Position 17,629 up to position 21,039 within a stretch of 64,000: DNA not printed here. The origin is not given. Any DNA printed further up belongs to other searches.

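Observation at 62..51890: Sulfated fucose-containing glycan utilisation locus organised without SusC/SusD, in an Acidobacteria-like high-GC genome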

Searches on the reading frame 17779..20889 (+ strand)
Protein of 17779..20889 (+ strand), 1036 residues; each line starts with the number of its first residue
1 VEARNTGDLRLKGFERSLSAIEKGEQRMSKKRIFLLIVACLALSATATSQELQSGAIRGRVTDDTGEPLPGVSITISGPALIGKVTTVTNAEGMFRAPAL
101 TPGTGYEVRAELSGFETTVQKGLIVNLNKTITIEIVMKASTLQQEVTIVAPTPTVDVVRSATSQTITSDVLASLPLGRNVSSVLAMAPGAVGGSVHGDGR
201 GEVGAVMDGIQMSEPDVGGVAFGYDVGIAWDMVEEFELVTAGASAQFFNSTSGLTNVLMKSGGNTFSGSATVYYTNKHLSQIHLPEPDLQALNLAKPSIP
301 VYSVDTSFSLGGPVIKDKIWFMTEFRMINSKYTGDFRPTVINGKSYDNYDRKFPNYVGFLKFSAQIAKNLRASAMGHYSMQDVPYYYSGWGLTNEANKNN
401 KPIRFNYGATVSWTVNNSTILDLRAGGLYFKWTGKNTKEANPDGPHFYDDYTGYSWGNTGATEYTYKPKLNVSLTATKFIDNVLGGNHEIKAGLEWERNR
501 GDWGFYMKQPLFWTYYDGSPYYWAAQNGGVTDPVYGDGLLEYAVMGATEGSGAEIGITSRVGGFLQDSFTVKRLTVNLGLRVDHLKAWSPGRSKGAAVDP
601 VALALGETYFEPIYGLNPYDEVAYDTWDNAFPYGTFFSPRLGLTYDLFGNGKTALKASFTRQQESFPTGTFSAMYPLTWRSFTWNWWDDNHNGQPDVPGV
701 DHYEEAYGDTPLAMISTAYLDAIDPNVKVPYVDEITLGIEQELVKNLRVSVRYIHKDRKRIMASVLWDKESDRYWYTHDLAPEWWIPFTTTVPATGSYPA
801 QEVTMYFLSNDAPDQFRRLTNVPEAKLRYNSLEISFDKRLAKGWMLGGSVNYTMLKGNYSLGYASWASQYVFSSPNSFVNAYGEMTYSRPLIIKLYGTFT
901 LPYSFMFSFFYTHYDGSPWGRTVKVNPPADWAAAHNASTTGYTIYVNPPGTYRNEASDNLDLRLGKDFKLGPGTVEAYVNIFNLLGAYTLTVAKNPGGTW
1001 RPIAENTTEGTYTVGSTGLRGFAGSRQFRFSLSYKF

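Call 5: search_protein_families(library=pfam, proteins=[window:17779-20889:+])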
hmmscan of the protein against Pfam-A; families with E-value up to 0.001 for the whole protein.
window:17779-20889:+ (1036 aa): 5 families
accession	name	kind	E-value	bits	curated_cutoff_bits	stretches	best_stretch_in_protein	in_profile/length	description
PF25183.1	OMP_b-brl_4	-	3.9e-34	118.6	30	2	371-903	168-679/838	Outer membrane beta barrel domain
PF13620.12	CarboxypepD_reg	-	4.3e-16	59.5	32.3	1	57-137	2-81/82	Carboxypeptidase regulatory-like domain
PF13715.12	CarbopepD_reg_2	-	4.2e-09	36.7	32.2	1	57-147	1-86/88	CarboxypepD_reg-like domain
PF25020.1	TTR_TEN1-4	-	1.8e-05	25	27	1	53-136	5-84/86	Teneurin TTR-like domain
PF02369.22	Big_1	-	0.00063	20.2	34.9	0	56-97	20-64/93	Bacterial Ig-like domain (group 1)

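Call 16: search_protein_families(library=ncbifam, proteins=[window:17779-20889:+], max_evalue=0.001)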
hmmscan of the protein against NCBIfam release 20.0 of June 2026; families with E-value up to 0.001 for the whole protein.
window:17779-20889:+ (1036 aa): 1 family
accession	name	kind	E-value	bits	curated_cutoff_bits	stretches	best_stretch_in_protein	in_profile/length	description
TIGR04056.1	OMP_RagA_SusC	subfamily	0.00028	19.3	368.25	1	57-204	3-135/981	SusC/RagA family TonB-linked outer membrane protein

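Call 96: find_homologous_proteins(query=window:17857-20889:+, max_evalue=1e-50)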
Query window:17857-20889:+ (1010 aa): 142 proteins with E <= 1e-50 among 8000 candidates; the best 120 are listed.
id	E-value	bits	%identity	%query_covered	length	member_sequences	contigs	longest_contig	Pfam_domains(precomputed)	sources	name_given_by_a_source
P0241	0.0e+0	2168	90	100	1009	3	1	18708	PF13715.13,PF25020.2,PF25183.2,PF13620.13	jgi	jgi:hypothetical protein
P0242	0.0e+0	2168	90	100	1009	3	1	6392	PF13715.13,PF25020.2,PF25183.2,PF13620.13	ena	-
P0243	0.0e+0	2167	90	100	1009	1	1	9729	PF13715.13,PF25183.2,PF13620.13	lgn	-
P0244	0.0e+0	2157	90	100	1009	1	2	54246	PF13715.13,PF25183.2,PF13620.13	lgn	-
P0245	0.0e+0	2124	89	100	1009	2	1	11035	PF13715.13,PF25183.2,PF13620.13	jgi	jgi:hypothetical protein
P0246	0.0e+0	2118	89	100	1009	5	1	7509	PF13715.13,PF25020.2,PF25183.2,PF13620.13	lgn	-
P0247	0.0e+0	2115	89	100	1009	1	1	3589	PF13715.13,PF25183.2,PF13620.13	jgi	-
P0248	0.0e+0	2112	89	100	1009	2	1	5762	PF13715.13,PF25183.2,PF13620.13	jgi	-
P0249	0.0e+0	2082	87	100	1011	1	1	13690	PF13715.13,PF25020.2,PF25183.2,PF13620.13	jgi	-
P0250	0.0e+0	2078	87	100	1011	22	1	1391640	PF13715.13,PF25183.2,PF13620.13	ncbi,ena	-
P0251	0.0e+0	2072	86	100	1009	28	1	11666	PF13715.13,PF25020.2,PF25183.2,PF13620.13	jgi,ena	-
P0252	0.0e+0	2054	86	100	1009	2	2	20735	PF13715.13,PF25183.2,PF13620.13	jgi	jgi:hypothetical protein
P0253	0.0e+0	2020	84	100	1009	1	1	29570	PF13715.13,PF25020.2,PF25183.2,PF13620.13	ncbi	-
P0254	0.0e+0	2015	83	100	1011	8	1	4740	PF13715.13,PF25020.2,PF25183.2,PF13620.13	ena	-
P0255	0.0e+0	2001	83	100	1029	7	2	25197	PF13715.13,PF25183.2,PF13620.13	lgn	-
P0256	0.0e+0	1979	83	100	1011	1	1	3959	PF13715.13,PF25020.2,PF25183.2,PF13620.13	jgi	jgi:hypothetical protein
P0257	0.0e+0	1958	81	100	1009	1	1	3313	PF13715.13,PF25183.2,PF13620.13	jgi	jgi:hypothetical protein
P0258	0.0e+0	1939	80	100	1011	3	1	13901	PF13715.13,PF25020.2,PF25183.2,PF13620.13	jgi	-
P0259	0.0e+0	1932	81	100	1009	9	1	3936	PF13715.13,PF25183.2,PF13620.13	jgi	jgi:hypothetical protein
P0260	0.0e+0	1924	80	100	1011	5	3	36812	PF13715.13,PF25183.2,PF13620.13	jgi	jgi:hypothetical protein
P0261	0.0e+0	1918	79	100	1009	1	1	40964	PF13715.13,PF25183.2,PF13620.13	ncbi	-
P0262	0.0e+0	1916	79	100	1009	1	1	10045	PF13715.13,PF25183.2,PF13620.13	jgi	jgi:hypothetical protein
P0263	0.0e+0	1913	79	100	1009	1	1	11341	PF13715.13,PF25183.2,PF13620.13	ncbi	-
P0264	0.0e+0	1905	80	100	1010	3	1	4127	PF13715.13,PF25183.2,PF13620.13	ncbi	-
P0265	0.0e+0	1896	78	100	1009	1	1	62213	PF13715.13,PF25183.2,PF13620.13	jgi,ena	-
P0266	0.0e+0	1893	79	100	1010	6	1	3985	PF13715.13,PF25020.2,PF25183.2,PF13620.13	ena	-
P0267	0.0e+0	1892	80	100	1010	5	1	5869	PF13715.13,PF25183.2,PF13620.13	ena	-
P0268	0.0e+0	1865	79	100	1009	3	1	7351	PF13715.13,PF25020.2,PF25183.2,PF13620.13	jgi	jgi:hypothetical protein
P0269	0.0e+0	1849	77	100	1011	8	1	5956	PF13715.13,PF25183.2,PF13620.13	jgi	-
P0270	0.0e+0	1837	78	98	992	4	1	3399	PF13715.13,PF25020.2,PF25183.2,PF13620.13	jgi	jgi:hypothetical protein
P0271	0.0e+0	1833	76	100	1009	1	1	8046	PF13715.13,PF25020.2,PF25183.2,PF13620.13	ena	-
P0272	0.0e+0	1831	76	100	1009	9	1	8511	PF13715.13,PF25020.2,PF25183.2,PF13620.13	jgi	-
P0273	0.0e+0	1830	77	100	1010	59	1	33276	PF13715.13,PF25020.2,PF25183.2,PF13620.13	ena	-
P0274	0.0e+0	1827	75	100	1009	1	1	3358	PF13715.13,PF25183.2,PF13620.13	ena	-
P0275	0.0e+0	1816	76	100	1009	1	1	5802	PF13715.13,PF25020.2,PF25183.2,PF13620.13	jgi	-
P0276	0.0e+0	1811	76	100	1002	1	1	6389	PF13715.13,PF25020.2,PF25183.2,PF13620.13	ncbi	-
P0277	0.0e+0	1740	73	100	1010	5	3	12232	PF13715.13,PF25020.2,PF25183.2,PF13620.13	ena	-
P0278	0.0e+0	1727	71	100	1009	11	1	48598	PF13715.13,PF25020.2,PF25183.2,PF13620.13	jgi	jgi:hypothetical protein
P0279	0.0e+0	1718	70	100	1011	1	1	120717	PF13715.13,PF25183.2,PF13620.13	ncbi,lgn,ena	-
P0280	0.0e+0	1711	71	100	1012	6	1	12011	PF13715.13,PF25183.2,PF13620.13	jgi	-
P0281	0.0e+0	1707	71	100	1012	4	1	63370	PF13715.13,PF25020.2,PF25183.2,PF13620.13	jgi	jgi:hypothetical protein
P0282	0.0e+0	1703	70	100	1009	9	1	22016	PF13715.13,PF25020.2,PF25183.2,PF13620.13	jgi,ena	jgi:hypothetical protein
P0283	0.0e+0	1700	70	100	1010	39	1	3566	PF13715.13,PF25183.2,PF13620.13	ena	-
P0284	0.0e+0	1695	70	100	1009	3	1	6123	PF13715.13,PF25183.2,PF13620.13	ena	-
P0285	0.0e+0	1694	71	100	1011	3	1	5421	PF13715.13,PF25183.2,PF13620.13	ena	-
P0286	0.0e+0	1678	70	100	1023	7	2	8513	PF13715.13,PF25183.2,PF13620.13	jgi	jgi:hypothetical protein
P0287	0.0e+0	1677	69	98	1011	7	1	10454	PF13715.13,PF25183.2,PF22902.3,PF13620.13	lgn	-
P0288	0.0e+0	1672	70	98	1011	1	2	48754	PF13715.13,PF25183.2,PF13620.13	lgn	-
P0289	0.0e+0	1672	67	100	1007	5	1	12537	PF13715.13,PF25020.2,PF25183.2,PF13620.13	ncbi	-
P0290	0.0e+0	1662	68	100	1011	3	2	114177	PF13715.13,PF25183.2,PF13620.13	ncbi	ncbi:MAG: carboxypeptidase regulatory-like domain-containing protein [Candidatus Saccharicenans sp.]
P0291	0.0e+0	1657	70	100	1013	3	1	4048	PF13715.13,PF25183.2,PF13620.13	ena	-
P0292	0.0e+0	1654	68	100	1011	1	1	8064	PF13715.13,PF25183.2,PF13620.13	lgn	-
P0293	0.0e+0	1651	69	100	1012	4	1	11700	PF13715.13,PF25020.2,PF25183.2,PF13620.13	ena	-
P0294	0.0e+0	1648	69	100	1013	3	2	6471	PF13715.13,PF25183.2,PF13620.13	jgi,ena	-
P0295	0.0e+0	1646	68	100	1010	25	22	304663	PF13715.13,PF25183.2,PF13620.13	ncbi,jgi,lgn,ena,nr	ncbi:MAG TPA: carboxypeptidase regulatory-like domain-containing protein [Candidatus Saccharicenans 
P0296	0.0e+0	1645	69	100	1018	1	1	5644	PF13715.13,PF25183.2,PF13620.13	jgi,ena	-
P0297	0.0e+0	1644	68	100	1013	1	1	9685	PF13715.13,PF25183.2,PF13620.13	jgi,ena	-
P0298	0.0e+0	1641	68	100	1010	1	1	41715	PF13715.13,PF25183.2,PF13620.13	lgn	-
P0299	0.0e+0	1640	69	100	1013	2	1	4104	PF13715.13,PF25183.2,PF13620.13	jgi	-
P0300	0.0e+0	1633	68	98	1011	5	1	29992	PF13715.13,PF25183.2,PF13620.13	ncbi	ncbi:MAG: carboxypeptidase regulatory-like domain-containing protein [Candidatus Saccharicenans sp.]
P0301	0.0e+0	1633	67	100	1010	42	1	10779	PF13715.13,PF25183.2,PF13620.13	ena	-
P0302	0.0e+0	1625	66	100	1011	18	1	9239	PF13715.13,PF25183.2,PF13620.13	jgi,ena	-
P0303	0.0e+0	1623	68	99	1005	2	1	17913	PF13715.13,PF25183.2,PF13620.13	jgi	jgi:hypothetical protein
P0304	0.0e+0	1611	67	100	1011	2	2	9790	PF13715.13,PF25183.2,PF13620.13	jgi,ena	-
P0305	0.0e+0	1603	67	98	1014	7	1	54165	PF13715.13,PF25183.2,PF13620.13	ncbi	ncbi:MAG: carboxypeptidase regulatory-like domain-containing protein [Candidatus Aminicenantales bac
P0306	0.0e+0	1603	66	100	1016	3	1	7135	PF13715.13,PF25183.2,PF13620.13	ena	-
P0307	0.0e+0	1597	66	100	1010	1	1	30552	PF13715.13,PF25020.2,PF25183.2,PF13620.13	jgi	jgi:hypothetical protein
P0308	0.0e+0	1591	66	100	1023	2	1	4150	PF13715.13,PF25183.2,PF13620.13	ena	-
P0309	0.0e+0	1584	67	98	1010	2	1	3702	PF13715.13,PF25183.2,PF13620.13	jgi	jgi:hypothetical protein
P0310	0.0e+0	1577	66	100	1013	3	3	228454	PF13715.13,PF25183.2,PF13620.13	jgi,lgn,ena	-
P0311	0.0e+0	1573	65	100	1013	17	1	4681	PF13715.13,PF25183.2,PF13620.13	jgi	jgi:hypothetical protein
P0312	0.0e+0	1570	66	99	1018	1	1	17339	PF13715.13,PF25183.2,PF13620.13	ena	-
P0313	0.0e+0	1561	65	100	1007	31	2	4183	PF13715.13,PF25183.2,PF13620.13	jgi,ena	-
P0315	0.0e+0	1544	64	98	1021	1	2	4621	PF13715.13,PF25183.2,PF13620.13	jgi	-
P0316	0.0e+0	1544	63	100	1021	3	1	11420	PF13715.13,PF25183.2,PF07715.21,PF13620.13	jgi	jgi:hypothetical protein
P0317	0.0e+0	1538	65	99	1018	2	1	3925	PF13715.13,PF25183.2,PF13620.13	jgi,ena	jgi:hypothetical protein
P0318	0.0e+0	1523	81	78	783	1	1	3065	PF25183.2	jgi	jgi:hypothetical protein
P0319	0.0e+0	1491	61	100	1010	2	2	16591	PF13715.13,PF25183.2,PF13620.13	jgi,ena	-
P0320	0.0e+0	1484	62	100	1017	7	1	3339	PF13715.13,PF25020.2,PF25183.2,PF07715.21,PF13620.13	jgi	-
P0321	0.0e+0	1480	62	98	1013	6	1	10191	PF13715.13,PF25183.2,PF22902.3,PF13620.13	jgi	-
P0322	0.0e+0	1480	61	99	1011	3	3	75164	PF13715.13,PF25183.2,PF13620.13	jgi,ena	jgi:hypothetical protein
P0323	0.0e+0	1465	61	100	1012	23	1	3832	PF13715.13,PF25183.2,PF13620.13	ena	-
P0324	0.0e+0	1463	62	100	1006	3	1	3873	PF13715.13,PF25183.2,PF13620.13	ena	-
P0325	0.0e+0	1461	60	100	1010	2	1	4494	PF13715.13,PF25183.2,PF13620.13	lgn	-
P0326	0.0e+0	1452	60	100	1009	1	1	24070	PF13715.13,PF25183.2,PF13620.13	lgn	-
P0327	0.0e+0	1448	61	99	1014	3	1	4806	PF13715.13,PF25183.2,PF13620.13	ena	-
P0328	0.0e+0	1429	61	99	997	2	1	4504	PF13715.13,PF25020.2,PF25183.2,PF13620.13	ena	-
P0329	0.0e+0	1408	59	98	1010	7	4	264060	PF13715.13,PF25020.2,PF25183.2,PF13620.13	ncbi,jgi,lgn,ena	-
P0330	0.0e+0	1403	59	99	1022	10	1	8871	PF13715.13,PF25183.2,PF07715.21,PF13620.13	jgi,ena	-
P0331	0.0e+0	1398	59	100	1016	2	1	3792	PF13715.13,PF25183.2,PF13620.13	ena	-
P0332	0.0e+0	1395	58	98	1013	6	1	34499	PF13715.13,PF25020.2,PF25183.2,PF13620.13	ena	-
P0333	0.0e+0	1395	59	100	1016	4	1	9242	PF13715.13,PF25020.2,PF25183.2,PF13620.13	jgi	-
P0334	0.0e+0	1392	58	100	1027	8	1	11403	PF13715.13,PF25020.2,PF25183.2,PF13620.13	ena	-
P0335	0.0e+0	1384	58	100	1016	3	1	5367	PF13715.13,PF25183.2,PF13620.13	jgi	-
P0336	0.0e+0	1380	59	100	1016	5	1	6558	PF13715.13,PF25183.2,PF13620.13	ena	-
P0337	0.0e+0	1379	59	98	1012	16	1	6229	PF13715.13,PF25020.2,PF25183.2,PF13620.13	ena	-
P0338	0.0e+0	1379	58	100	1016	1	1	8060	PF13715.13,PF25020.2,PF25183.2,PF13620.13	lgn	-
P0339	0.0e+0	1366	65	87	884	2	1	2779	PF25183.2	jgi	jgi:hypothetical protein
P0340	0.0e+0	1355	57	99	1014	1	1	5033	PF13715.13,PF25183.2,PF13620.13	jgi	-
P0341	0.0e+0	1332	57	99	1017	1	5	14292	PF13715.13,PF25183.2,PF13620.13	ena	-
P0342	0.0e+0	1327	56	100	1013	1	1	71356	PF13715.13,PF25183.2,PF13620.13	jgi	jgi:hypothetical protein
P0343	0.0e+0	1293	56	99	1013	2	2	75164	PF13715.13,PF25183.2,PF13620.13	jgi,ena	jgi:hypothetical protein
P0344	0.0e+0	1289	62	86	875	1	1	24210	PF13715.13,PF25183.2,PF13620.13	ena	-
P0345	0.0e+0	1270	56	98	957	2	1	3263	PF13715.13,PF25183.2,PF13620.13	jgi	jgi:hypothetical protein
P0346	0.0e+0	1182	73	67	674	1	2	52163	PF25183.2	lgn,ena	-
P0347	0.0e+0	1132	70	66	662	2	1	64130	PF25183.2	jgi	jgi:hypothetical protein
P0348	0.0e+0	1127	62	76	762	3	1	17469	PF25183.2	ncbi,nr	ncbi:MAG: TonB-dependent receptor, partial [Candidatus Aminicenantes bacterium]|nr:TonB-dependent re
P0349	2.1e-279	948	44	100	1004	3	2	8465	PF13715.13,PF25183.2,PF13620.13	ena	-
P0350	2.1e-259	882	62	62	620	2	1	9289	PF25183.2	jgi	jgi:hypothetical protein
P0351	1.2e-250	853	42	100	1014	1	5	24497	PF13715.13,PF25020.2,PF25183.2,PF13620.13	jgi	jgi:hypothetical protein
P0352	3.5e-239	815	41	100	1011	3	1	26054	PF13715.13,PF25183.2,PF07715.21,PF13620.13,PF00593.31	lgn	-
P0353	1.3e-220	753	39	100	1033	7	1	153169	PF13715.13,PF25183.2,PF07715.21,PF13620.13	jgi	-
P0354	9.7e-219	747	40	100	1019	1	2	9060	PF13715.13,PF25020.2,PF25183.2,PF13620.13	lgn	-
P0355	4.8e-212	725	38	100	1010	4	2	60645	PF13715.13,PF25020.2,PF25183.2,PF13620.13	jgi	-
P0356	3.8e-204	699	43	81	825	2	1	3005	PF25183.2,PF00593.31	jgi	jgi:hypothetical protein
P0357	1.5e-180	621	36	100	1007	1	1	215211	PF13715.13,PF25183.2,PF13620.13,PF00593.31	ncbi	-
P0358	6.9e-160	552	34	98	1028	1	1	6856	PF13715.13,PF25183.2,PF13620.13,PF22904.4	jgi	-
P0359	4.5e-141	490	33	99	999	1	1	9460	PF13715.13,PF25183.2,PF13620.13,PF00593.31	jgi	jgi:hypothetical protein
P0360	2.6e-140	487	39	74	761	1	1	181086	PF25183.2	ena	-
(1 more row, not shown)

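Call 97: find_encoding_contigs(protein=P0250, flank=10000, max_places=1)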
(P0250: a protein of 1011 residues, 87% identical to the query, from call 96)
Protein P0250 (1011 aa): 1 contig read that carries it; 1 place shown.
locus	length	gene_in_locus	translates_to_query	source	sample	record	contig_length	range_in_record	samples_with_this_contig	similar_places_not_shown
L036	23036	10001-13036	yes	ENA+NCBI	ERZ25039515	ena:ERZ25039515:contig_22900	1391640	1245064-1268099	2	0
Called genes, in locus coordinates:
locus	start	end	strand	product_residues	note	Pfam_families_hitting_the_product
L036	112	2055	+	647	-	PF20094:GWxTD_dom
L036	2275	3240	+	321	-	PF13620:CarboxypepD_reg, PF13715:CarbopepD_reg_2 (weak), PF13432:TPR_16, PF25063:ARM_TT21_C (weak), PF14559:TPR_19, PF13432:TPR_16, PF14559:TPR_19, PF13371:TPR_9, +19 more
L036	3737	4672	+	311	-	PF00557:Peptidase_M24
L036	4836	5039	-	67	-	-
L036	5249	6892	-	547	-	PF13385:Laminin_G_3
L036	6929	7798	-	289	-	PF01925:TauE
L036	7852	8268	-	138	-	PF05025:RbsD_FucU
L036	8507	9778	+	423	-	PF01047:MarR (weak), PF12802:MarR_2 (weak), PF13412:HTH_24, PF00480:ROK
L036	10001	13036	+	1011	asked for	PF13620:CarboxypepD_reg, PF13715:CarbopepD_reg_2, PF25183:OMP_b-brl_4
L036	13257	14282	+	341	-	PF00474:SSF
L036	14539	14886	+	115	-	-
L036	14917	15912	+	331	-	PF08240:ADH_N, PF00107:ADH_zinc_N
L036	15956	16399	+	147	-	PF00465:Fe-ADH, PF13685:Fe-ADH_2 (weak)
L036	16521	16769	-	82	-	-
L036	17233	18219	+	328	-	PF14498:Glyco_hyd_65N_2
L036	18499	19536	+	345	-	PF22124:Glyco_hydro_95_cat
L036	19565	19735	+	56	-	-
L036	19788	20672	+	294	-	PF22842:Pel9A-like_beta_helix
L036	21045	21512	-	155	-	-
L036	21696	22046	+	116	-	-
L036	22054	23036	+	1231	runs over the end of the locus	PF00331:Glyco_hydro_10, PF17389:Bac_rhamnosid6H (faint), PF17390:Bac_rhamnosid_C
